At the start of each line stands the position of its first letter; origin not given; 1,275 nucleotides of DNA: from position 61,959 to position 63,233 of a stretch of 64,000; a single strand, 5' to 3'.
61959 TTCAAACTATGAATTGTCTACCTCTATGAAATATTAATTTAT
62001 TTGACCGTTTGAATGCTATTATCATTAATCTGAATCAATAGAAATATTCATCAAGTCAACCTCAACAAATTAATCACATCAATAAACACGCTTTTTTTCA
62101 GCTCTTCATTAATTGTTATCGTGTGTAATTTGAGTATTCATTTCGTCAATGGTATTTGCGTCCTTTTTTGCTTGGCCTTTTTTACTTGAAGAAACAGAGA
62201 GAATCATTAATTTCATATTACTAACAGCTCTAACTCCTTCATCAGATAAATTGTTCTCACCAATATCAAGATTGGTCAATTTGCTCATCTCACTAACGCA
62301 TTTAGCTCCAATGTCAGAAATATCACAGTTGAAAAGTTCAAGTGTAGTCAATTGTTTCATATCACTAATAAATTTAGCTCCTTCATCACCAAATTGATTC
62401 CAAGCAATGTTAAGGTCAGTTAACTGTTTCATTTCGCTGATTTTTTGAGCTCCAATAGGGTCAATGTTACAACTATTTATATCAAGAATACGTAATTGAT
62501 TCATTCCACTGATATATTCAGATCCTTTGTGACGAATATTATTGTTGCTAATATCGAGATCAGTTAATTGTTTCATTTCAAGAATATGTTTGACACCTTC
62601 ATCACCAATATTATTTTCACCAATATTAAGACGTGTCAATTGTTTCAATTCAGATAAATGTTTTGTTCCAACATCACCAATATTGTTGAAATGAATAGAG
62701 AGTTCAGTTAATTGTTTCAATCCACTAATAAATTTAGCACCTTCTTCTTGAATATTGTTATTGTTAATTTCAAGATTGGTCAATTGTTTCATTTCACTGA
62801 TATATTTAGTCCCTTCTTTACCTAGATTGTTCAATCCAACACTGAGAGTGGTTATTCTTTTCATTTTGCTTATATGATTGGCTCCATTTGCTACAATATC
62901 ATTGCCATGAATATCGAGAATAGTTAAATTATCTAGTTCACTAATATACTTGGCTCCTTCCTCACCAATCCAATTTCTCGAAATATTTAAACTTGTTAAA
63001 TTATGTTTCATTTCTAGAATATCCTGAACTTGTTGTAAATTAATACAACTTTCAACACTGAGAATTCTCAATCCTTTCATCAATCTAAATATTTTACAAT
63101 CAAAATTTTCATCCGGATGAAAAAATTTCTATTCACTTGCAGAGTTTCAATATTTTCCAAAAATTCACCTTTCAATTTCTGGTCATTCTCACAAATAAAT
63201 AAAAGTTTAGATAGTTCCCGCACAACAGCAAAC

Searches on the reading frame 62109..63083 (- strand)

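Call 59: search_protein_families(library=pfam, proteins=[window:62109-63083:-], max_evalue=0.001)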
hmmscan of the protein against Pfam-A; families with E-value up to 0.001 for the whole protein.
window:62109-63083:- (324 aa): 10 families
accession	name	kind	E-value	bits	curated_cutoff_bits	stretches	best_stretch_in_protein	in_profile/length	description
PF13516.12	LRR_6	-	2.4e-40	133.8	23.4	2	27-48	3-24/24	Leucine Rich repeat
PF13855.12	LRR_8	-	4.5e-26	90.8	27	2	100-159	2-61/61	Leucine rich repeat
PF12799.13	LRR_4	-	4.6e-22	78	27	4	99-138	1-39/44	Leucine Rich repeats (2 copies)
PF00560.39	LRR_1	-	8.4e-17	58.1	20.6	0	172-193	1-22/23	Leucine Rich Repeat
PF23598.1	LRR_14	-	1.2e-15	57.6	40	2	136-295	36-194/353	Leucine-rich repeat region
PF25013.1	LRR_Zer-1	-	3.5e-12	47.1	27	0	215-279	4-66/137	Zer-1-like, Leucine-rich repeats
PF23952.1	LRR_EndoS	-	2.2e-05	25.1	27.9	0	239-277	78-116/116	Endo-beta-N-acetylglucosaminidase EndoS LRR domain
PF14580.12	LRR_9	-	4.3e-05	23.6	30.5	0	98-160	63-126/175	Leucine-rich repeat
PF20919.3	DHU1_N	-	0.00015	21.6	26.7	0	239-295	140-196/370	DWD hypersensitive to UV-B 1, N-terminal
PF23622.1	LRR_At1g61320_AtMIF1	-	0.0007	19.5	26.9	0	195-273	70-146/384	At1g61320/AtMIF1, LRR domain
